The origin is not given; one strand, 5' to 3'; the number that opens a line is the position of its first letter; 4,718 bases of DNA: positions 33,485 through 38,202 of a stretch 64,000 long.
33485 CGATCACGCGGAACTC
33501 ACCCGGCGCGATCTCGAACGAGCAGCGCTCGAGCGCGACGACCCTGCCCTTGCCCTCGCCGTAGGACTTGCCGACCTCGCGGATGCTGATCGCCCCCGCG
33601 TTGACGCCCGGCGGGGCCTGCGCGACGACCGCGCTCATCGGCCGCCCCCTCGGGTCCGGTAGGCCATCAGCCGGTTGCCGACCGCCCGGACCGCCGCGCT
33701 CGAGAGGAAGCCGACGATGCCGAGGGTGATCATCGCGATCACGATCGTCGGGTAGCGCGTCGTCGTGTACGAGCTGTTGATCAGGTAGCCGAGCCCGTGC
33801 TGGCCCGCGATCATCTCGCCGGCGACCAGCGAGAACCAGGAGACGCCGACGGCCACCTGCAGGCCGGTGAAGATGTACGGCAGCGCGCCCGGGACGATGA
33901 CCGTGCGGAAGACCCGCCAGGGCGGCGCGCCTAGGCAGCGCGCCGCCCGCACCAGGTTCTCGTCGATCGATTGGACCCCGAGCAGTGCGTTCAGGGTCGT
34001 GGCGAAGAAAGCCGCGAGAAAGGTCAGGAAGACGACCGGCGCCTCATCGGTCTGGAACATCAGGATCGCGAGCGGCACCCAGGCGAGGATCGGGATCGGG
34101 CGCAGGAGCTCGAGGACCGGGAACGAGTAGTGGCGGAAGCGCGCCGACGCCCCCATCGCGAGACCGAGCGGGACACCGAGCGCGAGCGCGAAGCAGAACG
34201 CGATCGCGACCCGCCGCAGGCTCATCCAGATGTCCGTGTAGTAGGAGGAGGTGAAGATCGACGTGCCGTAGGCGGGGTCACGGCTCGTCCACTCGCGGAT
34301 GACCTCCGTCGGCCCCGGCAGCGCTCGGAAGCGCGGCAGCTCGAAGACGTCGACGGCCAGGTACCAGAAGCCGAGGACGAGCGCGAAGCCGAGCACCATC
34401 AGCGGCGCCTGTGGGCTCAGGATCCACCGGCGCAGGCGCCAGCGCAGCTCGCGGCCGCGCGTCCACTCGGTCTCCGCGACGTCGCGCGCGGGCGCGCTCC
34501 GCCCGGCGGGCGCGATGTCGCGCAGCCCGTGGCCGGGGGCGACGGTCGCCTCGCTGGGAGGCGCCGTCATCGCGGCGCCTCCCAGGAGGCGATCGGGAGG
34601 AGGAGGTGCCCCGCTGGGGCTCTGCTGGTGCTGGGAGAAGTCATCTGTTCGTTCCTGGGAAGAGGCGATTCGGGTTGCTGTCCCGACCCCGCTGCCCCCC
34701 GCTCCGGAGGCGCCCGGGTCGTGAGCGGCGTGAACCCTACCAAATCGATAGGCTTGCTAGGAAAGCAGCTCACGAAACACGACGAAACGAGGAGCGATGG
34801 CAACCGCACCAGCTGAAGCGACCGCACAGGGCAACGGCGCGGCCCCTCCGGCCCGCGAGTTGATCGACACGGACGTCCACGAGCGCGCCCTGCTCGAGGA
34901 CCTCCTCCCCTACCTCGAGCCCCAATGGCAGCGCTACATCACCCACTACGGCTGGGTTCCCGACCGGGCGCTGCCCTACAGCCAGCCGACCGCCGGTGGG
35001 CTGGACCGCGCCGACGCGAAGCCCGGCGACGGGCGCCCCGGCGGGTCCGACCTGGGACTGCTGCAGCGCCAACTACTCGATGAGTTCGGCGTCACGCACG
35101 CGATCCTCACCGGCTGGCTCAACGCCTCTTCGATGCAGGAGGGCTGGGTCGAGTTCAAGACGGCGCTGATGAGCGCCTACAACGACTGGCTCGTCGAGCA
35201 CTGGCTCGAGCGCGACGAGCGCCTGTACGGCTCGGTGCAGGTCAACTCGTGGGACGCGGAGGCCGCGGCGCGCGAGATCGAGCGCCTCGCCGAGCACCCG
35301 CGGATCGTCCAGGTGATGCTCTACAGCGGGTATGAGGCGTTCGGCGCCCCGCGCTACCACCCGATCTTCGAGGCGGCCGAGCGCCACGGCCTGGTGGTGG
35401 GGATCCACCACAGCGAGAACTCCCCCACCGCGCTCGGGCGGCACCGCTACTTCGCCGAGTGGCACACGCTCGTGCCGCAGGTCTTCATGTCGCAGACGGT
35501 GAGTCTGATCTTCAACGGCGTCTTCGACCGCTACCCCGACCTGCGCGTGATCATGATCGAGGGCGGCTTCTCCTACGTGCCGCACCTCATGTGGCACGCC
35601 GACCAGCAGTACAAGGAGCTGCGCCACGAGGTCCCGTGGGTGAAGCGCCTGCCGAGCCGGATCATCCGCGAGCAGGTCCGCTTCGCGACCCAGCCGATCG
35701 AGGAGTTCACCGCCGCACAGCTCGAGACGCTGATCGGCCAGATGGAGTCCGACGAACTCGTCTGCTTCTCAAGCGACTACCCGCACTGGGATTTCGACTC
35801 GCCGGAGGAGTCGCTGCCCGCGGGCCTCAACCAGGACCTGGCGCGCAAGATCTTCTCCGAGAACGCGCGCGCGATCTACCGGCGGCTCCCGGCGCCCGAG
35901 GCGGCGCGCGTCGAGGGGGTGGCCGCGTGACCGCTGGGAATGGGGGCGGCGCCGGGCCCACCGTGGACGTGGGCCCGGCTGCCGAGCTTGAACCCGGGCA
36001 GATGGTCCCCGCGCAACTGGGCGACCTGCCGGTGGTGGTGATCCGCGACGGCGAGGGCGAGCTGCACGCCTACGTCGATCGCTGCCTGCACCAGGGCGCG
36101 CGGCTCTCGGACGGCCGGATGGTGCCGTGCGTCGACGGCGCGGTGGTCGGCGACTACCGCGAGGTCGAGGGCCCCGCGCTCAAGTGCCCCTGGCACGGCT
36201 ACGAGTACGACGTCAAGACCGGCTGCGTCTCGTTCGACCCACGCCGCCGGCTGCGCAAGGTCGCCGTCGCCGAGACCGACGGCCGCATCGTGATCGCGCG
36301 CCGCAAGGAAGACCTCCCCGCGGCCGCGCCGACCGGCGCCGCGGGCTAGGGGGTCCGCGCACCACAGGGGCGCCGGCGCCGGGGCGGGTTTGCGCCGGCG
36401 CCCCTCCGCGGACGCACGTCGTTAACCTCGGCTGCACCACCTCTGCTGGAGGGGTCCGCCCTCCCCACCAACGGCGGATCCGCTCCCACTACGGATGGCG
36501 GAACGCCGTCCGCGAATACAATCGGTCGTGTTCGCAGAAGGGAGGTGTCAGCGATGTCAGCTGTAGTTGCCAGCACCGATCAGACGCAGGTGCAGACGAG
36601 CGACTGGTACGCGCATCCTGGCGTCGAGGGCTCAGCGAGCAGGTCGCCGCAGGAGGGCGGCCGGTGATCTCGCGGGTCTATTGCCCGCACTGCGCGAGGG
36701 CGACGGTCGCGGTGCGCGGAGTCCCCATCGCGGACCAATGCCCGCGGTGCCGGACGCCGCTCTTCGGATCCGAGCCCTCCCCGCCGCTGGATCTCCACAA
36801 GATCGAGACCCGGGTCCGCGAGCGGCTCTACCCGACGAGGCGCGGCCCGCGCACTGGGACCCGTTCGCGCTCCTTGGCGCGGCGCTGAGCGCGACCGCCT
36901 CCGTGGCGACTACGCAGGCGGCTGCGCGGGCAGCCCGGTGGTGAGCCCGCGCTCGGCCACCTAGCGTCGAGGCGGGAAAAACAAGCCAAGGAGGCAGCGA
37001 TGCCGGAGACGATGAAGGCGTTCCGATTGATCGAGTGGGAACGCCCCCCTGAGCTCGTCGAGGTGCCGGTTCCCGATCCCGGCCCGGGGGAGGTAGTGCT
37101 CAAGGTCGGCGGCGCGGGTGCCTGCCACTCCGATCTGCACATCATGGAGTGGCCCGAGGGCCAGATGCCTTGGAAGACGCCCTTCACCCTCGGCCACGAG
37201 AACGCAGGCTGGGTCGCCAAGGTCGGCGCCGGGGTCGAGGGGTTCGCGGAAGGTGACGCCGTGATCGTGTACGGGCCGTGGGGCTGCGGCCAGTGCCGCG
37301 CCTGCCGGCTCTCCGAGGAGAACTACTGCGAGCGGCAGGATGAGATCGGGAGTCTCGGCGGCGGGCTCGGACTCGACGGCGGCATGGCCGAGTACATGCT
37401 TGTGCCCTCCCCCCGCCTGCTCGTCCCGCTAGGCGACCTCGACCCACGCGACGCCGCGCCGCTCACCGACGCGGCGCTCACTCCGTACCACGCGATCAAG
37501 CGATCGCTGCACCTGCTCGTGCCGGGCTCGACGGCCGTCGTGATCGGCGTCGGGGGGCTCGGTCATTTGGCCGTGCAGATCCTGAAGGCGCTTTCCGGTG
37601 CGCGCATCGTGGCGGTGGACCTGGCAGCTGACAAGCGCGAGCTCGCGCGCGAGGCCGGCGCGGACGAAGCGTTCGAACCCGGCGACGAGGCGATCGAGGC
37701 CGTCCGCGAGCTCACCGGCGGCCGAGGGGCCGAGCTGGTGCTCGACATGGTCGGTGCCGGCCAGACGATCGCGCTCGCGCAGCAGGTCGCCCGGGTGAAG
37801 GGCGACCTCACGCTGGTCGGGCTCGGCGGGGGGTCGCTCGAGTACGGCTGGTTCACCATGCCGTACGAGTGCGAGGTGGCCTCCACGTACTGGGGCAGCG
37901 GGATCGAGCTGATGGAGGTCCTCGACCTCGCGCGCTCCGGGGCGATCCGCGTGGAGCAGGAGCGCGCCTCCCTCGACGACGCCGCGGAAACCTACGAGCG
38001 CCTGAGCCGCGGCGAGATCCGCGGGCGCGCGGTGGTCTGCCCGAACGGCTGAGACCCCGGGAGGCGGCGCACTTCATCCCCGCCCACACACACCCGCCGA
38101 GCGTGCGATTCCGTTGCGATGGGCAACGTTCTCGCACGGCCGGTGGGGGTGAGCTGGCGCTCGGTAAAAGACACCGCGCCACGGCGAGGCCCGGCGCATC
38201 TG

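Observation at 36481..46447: A 17-nt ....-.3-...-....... element recurs in six promoter regions of a 10-kb stress island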

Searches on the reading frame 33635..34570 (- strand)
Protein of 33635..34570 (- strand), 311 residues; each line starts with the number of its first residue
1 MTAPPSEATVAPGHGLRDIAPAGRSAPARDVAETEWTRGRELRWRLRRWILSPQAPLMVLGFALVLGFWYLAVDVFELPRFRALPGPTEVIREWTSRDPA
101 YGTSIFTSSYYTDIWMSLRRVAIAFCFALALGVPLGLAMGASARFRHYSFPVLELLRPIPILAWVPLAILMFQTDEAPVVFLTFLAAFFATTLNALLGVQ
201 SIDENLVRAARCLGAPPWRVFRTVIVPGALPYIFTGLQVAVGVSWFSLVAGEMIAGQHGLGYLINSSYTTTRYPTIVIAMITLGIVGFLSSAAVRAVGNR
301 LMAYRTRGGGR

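Call 10: search_protein_families(library=pfam, proteins=[window:33635-34570:-], max_evalue=0.01)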
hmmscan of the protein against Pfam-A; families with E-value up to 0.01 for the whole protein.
window:33635-34570:- (311 aa): 1 family
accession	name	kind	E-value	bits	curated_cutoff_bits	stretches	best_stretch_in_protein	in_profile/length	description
PF00528.27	BPD_transp_1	-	3.1e-28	99.2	26.4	1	132-298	1-179/184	Binding-protein-dependent transport system inner membrane component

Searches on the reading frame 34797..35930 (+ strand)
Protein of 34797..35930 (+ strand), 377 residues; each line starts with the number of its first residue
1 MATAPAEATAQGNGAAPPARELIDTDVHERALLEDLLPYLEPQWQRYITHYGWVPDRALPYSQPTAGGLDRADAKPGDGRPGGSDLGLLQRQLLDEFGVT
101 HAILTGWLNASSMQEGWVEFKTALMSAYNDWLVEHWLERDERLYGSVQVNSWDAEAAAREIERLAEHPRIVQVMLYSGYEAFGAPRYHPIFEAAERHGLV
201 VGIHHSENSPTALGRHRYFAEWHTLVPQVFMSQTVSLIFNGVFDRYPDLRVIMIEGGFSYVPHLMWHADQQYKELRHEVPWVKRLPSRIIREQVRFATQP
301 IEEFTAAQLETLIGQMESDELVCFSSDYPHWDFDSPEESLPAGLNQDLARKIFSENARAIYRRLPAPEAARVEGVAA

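Call 10: search_protein_families(library=pfam, proteins=[window:34797-35930:+], max_evalue=0.01)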
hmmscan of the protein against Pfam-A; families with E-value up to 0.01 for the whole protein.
window:34797-35930:+ (377 aa): 1 family
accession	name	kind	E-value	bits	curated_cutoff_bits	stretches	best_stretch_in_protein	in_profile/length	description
PF04909.20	Amidohydro_2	-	9.2e-34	117.9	26.4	1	82-363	21-289/289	Amidohydrolase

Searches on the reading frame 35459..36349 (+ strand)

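Call 10: search_protein_families(library=pfam, proteins=[window:35459-36349:+], max_evalue=0.01)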
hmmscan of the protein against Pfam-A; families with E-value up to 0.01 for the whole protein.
window:35459-36349:+ (296 aa): 2 families
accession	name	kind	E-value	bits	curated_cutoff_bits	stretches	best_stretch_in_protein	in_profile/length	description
PF00355.32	Rieske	-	1.1e-15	57.7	20.3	1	169-261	3-79/88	Rieske [2Fe-2S] domain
PF13806.12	Rieske_2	-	0.00074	19.9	27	1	170-279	4-103/104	Rieske-like [2Fe-2S] domain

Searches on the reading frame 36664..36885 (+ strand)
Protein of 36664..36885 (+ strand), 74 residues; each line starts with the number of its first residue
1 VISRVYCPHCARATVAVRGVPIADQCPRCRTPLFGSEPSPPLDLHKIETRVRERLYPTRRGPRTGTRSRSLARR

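Call 11: search_protein_families(library=pfam, proteins=[window:36664-36885:+], max_evalue=0.01)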
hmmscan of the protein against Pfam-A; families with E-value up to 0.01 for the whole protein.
window:36664-36885:+ (74 aa): 2 families
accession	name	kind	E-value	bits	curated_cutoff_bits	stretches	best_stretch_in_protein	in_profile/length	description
PF22289.1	DmmA-like_C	-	0.00096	19.5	27.4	1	4-34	1-29/44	Dimethylamine monooxygenase subunit DmmA-like, C-terminal domain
PF22795.1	DUF4796_N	-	0.0071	16.6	27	0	9-33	8-29/29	DUF4796 N-terminal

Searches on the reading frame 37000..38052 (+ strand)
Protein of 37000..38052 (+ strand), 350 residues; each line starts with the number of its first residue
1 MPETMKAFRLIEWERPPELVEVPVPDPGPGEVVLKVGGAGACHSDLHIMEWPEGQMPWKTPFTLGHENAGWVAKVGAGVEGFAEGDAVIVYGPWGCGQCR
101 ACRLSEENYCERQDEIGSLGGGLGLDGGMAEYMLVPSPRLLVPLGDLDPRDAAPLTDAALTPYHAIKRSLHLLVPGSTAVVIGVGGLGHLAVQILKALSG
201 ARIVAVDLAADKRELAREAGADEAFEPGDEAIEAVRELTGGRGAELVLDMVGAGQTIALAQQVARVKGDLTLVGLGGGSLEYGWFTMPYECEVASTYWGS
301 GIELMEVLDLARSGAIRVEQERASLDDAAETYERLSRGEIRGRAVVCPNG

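Call 11: search_protein_families(library=pfam, proteins=[window:37000-38052:+], max_evalue=0.01)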
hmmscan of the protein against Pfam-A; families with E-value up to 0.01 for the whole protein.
window:37000-38052:+ (350 aa): 3 families
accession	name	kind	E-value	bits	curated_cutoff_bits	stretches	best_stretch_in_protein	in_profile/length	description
PF08240.17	ADH_N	-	3.1e-26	92.1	23.5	1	28-144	1-102/104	Alcohol dehydrogenase GroES-like domain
PF00107.32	ADH_zinc_N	-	1.1e-24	87.3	31.8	1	186-307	1-123/129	Zinc-binding dehydrogenase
PF13602.12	ADH_zinc_N_2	-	3.4e-09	38.2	27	1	220-346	2-134/134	Zinc-binding dehydrogenase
